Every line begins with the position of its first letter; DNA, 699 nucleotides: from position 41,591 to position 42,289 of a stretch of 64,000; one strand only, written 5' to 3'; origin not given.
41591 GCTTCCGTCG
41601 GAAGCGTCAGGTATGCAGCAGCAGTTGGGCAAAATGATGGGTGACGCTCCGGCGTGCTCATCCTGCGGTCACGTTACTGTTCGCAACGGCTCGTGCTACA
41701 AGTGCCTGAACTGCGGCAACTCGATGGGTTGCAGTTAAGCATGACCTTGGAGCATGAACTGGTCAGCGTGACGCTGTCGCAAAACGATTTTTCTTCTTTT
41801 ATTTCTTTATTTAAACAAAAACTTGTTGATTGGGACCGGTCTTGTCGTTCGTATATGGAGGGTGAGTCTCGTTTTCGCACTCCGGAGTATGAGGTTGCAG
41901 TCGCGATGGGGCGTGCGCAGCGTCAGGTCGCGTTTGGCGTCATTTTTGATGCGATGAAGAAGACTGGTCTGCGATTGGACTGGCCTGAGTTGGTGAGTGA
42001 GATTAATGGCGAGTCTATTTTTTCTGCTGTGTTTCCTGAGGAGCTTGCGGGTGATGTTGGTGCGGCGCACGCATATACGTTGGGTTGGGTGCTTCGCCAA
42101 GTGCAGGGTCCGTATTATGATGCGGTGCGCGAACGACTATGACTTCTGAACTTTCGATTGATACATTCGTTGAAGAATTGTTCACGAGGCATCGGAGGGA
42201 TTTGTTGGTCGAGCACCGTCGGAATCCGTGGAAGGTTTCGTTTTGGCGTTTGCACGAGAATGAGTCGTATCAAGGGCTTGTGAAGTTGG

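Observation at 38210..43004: Bacterial-style nrdR-nrdJ operon in an archaeon, extended by two unknown genes and a PduO adenosyltransferase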

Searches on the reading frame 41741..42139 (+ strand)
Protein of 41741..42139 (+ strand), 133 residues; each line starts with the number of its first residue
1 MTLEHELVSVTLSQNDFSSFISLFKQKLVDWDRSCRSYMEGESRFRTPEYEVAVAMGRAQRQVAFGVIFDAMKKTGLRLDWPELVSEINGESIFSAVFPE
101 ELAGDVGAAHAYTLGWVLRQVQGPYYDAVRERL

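Call 4: search_protein_families(library=pfam, proteins=[window:41741-42139:+], max_evalue=1)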
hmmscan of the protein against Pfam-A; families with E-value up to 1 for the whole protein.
window:41741-42139:+ (133 aa): 1 family
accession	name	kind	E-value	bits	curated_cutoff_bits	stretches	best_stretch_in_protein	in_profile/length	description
PF10722.14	YbjN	-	0.16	12.6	22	1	46-113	30-96/126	Putative bacterial sensory transduction regulator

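Call 5: search_protein_families(library=ncbifam, proteins=[window:41741-42139:+], max_evalue=1)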
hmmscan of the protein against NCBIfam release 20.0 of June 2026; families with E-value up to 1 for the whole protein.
window:41741-42139:+ (133 aa): 0 families

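Call 13: find_homologous_proteins(query=window:41741-42139:+, max_evalue=0.001)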
Query window:41741-42139:+ (133 aa): 1 proteins with E <= 0.001 among 6 candidates.
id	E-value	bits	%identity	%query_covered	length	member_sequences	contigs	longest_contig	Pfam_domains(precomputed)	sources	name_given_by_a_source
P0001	1.6e-82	292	100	100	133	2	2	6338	-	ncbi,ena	ncbi:MAG: hypothetical protein AABY01_01865 [Nanoarchaeota archaeon]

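Call 21: search_protein_families(library=phrogs, proteins=[window:41741-42139:+], max_evalue=1)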
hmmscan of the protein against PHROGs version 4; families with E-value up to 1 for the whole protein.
window:41741-42139:+ (133 aa): 1 family
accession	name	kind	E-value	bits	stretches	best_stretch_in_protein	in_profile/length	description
phrog_30057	-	unknown function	0.12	13.8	1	66-89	25-48/92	-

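Call 22: search_solved_structures(query=window:41741-42139:+, max_evalue=10)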
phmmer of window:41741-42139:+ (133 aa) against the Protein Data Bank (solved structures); distinct sequences matched with E-value up to 10: 1.
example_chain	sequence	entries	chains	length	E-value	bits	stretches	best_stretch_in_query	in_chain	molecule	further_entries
2edo_A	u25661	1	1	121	0.0071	19.6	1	19-82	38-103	CD48 antigen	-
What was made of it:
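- Tried and rejected: The PDB hit to CD48 (E 0.007) looks like chance (call 22).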

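Call 28: predict_structure(protein=window:41741-42139:+)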
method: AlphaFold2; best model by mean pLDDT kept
length: 133 residues; sequences in the alignment: 1
mean_pLDDT: 48.5   pTM: 0.37
mean pLDDT of the five models: 48.5, 46.2, 45.5, 44.3, 43.3
residues with pLDDT >= 90: 0; 70-90: 0; 50-70: 72; < 50: 61
segments of 3 or more residues with pLDDT < 50: 1-11, 87-109, 115-122, 124-133
pLDDT, mean of each block of 10 residues (from residue 1): 35 55 55 53 51 52 56 54 49 39 43 48 43 38
secondary structure, 60 per line:
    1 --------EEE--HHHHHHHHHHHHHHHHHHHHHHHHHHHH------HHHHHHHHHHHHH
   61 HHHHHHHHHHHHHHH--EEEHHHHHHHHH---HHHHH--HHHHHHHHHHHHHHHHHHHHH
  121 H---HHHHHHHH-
elements in order: E9-11 H14-41 H48-75 E78-80 H81-89 H93-97 H100-121 H125-132

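Call 42: search_protein_representatives(protein=window:41741-42139:+)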
Query: 133 residues. Proteins with E-value up to 0.001 (for the whole library): 4; up to 1e-10: 2; up to 1e-30: 1. The best 4 are listed.
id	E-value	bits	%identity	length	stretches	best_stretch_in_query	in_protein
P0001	5.0e-83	291.6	100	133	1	1-133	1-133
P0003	4.4e-26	107.6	50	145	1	1-131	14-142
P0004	5.0e-06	42.7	44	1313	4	71-94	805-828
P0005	5.6e-05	39.3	28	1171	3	20-81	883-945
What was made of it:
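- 41741..42142 (+): unkA: 133-aa acidic, predicted helical protein of a two-member family, conserved in position between nrdJ and pduO. Its only homolog among 1.84e9 representative proteins is P0003 (50% identity, E 4.4e-26, call 42).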

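Call 45: find_encoding_contigs(protein=P0003, flank=10000, max_places=10)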
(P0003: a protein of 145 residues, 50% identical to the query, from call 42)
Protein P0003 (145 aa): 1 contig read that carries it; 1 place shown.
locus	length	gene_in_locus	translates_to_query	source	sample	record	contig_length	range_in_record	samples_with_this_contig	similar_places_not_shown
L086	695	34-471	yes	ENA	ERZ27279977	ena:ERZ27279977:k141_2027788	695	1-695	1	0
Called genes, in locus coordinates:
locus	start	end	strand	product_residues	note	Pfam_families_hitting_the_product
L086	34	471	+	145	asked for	-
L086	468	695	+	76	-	?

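Call 50: find_homologous_proteins(query=A1, max_evalue=0.01)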
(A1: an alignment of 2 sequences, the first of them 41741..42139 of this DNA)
Query A1 (2 sequences) (133 aa, profile of the alignment): 2 proteins with E <= 0.01 among 71 candidates.
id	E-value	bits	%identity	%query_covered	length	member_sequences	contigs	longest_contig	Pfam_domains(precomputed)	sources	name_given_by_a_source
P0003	1.1e-73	264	49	98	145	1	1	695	-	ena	-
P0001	4.5e-73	262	100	100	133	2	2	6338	-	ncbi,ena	ncbi:MAG: hypothetical protein AABY01_01865 [Nanoarchaeota archaeon]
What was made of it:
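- Tried and rejected: A search with the unkA profile returned only its two known members (call 50).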

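Call 51: find_related_loci(query=A1, collection=metagenome_contigs, flank=10000)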
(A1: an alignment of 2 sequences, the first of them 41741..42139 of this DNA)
Query A1 (133 aa) in metagenome_contigs; peptide patterns used: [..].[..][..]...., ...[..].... (x = any residue, [..] = any of these).
600 stretches matched a pattern (row limit reached: there are more); 2 encode a relative of the query (tblastn E <= 1e-3); 2 distinct loci.
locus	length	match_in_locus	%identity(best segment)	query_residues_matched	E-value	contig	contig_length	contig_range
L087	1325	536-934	100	1-133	2e-97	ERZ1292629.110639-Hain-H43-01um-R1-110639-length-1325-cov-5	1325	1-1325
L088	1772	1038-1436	100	1-133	1e-95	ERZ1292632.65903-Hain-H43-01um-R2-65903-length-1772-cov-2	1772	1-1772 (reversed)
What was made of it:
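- Tried and rejected: A profile scan of JGI metagenome contigs returned only the same population (call 51).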

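Call 52: search_protein_families(library=pfam, proteins=[L086:73-468:+, window:41741-42139:+], max_evalue=10)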
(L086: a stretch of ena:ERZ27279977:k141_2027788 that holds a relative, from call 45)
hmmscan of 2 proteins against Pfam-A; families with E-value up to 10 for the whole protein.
L086:73-468:+ (132 aa): 0 families

window:41741-42139:+ (133 aa): 1 family
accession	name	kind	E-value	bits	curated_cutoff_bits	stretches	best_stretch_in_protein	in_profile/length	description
PF10722.14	YbjN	-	0.16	12.6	22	1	46-113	30-96/126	Putative bacterial sensory transduction regulator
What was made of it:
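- Tried and rejected: The weak YbjN hit for unkA (E 0.16) is not reproduced by its homolog, so I dropped it (call 52).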

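Call 53: search_solved_structures(query=A1, max_evalue=10)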
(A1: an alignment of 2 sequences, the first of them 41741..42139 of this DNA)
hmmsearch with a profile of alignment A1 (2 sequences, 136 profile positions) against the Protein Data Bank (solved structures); distinct sequences matched with E-value up to 10: 7.
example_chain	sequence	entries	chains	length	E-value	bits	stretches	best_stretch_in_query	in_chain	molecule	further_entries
7olc_LD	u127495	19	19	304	0.18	15.1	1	86-107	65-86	60S ribosomal protein l5-like protein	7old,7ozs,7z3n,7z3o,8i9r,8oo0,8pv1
9v1i_lG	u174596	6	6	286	0.81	13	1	14-61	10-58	60S ribosomal protein L5, putative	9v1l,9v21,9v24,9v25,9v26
2pbp_A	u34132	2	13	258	0.83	13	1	7-89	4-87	Enoyl-CoA hydratase subunit I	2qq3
9sah_A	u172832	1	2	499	0.88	12.9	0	49-101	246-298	E4-NB2 synthetic fusion protein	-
5wh1_A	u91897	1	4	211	1.3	12.3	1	19-92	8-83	Transcription initiation factor IIB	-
1tfb_A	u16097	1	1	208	1.8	11.9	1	20-92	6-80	TFIIB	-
29vf_M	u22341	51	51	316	1.9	11.8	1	19-93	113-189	Transcription initiation factor IIB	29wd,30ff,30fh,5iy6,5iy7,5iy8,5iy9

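Call 72: search_dna_similar(query=window:41741-42139:+, collection=plasmids, mode=protein, max_evalue=0.01, max_rows=5)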
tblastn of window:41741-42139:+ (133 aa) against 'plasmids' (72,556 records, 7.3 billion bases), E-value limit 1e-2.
No match.

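Call 84: fold_search(model_id=the predicted structure, library=pdb)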
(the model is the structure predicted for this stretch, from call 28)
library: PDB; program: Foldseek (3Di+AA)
matches with E <= 10: 3; with E <= 0.001: 0
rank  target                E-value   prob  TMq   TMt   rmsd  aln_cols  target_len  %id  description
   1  9cu8_A                5.1e+00  0.08  0.34  0.40   8.4       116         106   15  Crystal Structure of TNFR2 TNFR2_mb1 Complex (released 2024-12-04)
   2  6y1y_B                9.0e+00  0.03  0.27  0.27  24.8       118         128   12  CheA dimerization domain of Treponema denticola (released 2020-10-28)
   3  8ka6_A                9.6e+00  0.02  0.23  0.22  15.8       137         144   12  De novo design protein -NA7 (released 2024-08-07)
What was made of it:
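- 41741..42142 (+): No family or fold was found (calls 4, 5, 21, 22, 28, 52, 53, 84).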

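Call 87: find_related_loci(query=A1, collection=viral_contigs, flank=5000)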
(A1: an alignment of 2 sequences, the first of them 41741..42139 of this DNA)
Query A1 (133 aa) in viral_contigs; peptide patterns used: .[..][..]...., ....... (x = any residue, [..] = any of these).
220 stretches matched a pattern, but none encodes a relative of the query by tblastn (E <= 1e-3).
